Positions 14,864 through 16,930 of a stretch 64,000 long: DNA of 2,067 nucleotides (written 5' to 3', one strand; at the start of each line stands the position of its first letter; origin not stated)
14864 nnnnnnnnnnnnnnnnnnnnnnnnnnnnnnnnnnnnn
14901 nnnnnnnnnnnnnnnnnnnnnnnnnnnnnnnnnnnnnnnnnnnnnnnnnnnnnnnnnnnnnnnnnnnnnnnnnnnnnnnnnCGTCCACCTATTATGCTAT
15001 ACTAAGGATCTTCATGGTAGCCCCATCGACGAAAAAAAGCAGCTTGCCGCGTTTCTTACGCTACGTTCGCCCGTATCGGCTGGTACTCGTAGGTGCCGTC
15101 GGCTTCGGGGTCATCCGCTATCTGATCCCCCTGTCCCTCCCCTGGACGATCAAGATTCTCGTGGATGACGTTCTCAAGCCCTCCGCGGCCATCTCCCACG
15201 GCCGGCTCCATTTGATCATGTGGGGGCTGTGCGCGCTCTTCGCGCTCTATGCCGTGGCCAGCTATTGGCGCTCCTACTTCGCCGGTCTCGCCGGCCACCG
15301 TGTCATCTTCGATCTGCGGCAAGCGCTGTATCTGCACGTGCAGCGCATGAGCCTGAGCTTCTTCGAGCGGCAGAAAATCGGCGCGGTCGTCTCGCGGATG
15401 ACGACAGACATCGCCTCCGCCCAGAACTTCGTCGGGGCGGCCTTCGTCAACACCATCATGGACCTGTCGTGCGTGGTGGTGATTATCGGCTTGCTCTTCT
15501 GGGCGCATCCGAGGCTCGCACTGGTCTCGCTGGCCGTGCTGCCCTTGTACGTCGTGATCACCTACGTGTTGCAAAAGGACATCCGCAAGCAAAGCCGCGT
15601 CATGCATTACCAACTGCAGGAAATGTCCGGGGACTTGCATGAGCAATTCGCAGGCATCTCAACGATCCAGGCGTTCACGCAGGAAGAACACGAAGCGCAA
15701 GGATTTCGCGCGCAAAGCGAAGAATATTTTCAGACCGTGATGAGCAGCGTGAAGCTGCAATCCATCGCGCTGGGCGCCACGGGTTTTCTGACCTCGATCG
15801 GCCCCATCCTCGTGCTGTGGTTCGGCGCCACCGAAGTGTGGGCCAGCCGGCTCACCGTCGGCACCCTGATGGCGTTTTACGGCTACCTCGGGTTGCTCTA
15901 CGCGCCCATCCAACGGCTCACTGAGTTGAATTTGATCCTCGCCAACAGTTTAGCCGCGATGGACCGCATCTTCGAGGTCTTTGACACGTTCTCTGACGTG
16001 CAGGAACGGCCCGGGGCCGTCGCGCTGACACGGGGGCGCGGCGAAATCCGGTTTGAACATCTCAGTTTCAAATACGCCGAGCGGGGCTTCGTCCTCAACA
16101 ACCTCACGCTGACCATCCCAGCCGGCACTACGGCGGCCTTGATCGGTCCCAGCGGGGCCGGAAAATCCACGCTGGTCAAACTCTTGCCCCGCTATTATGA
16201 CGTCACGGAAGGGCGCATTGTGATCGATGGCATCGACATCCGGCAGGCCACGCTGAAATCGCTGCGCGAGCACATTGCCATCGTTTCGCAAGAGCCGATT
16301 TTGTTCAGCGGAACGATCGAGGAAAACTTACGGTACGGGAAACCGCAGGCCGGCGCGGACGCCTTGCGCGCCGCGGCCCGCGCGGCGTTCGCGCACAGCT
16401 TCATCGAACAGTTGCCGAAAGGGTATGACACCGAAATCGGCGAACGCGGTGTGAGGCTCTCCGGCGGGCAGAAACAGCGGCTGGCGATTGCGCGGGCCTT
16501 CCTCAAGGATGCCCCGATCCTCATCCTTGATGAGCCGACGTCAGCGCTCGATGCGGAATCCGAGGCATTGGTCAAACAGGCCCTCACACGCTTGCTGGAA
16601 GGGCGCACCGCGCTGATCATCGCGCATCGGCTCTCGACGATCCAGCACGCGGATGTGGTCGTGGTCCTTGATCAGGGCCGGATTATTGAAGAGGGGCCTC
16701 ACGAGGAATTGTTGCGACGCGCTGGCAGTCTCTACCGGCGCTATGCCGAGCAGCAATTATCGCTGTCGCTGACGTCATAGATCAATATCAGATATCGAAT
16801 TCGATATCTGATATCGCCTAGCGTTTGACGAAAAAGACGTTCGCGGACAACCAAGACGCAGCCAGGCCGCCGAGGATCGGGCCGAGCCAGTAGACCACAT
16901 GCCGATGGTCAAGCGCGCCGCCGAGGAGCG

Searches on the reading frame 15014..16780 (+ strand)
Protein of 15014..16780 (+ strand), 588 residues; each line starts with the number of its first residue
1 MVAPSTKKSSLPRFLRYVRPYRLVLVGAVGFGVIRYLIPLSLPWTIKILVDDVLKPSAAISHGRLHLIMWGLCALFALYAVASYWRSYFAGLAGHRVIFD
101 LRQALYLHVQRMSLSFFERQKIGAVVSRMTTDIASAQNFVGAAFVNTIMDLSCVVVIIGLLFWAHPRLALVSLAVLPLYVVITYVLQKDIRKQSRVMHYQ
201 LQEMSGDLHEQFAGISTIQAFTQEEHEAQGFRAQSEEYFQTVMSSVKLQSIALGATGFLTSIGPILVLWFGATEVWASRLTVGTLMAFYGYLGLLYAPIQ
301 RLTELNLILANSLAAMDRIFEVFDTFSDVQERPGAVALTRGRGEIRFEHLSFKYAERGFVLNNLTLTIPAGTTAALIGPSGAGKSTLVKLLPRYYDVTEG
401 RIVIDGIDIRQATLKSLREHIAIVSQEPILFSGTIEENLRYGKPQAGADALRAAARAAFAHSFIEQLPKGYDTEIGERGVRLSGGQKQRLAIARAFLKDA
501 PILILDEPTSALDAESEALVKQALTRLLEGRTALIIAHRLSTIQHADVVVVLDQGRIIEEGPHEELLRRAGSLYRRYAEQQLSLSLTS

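Call 6: search_protein_families(library=pfam, proteins=[window:15014-16780:+])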
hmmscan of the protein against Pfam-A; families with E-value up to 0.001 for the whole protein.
window:15014-16780:+ (588 aa): 4 families
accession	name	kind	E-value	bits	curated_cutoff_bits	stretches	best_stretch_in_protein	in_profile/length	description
PF00664.28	ABC_membrane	-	5.8e-46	157.8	28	1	32-298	8-273/274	ABC transporter transmembrane region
PF00005.33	ABC_tran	-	2.9e-35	122.3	25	1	361-510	1-137/137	ABC transporter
PF02463.25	SMC_N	-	4.7e-08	33.2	40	1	401-551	110-210/220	RecF/RecN/SMC N terminal domain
PF13304.12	AAA_21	-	2.9e-05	24.7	27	0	374-391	2-19/304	AAA domain, putative AbiEii toxin, Type IV TA system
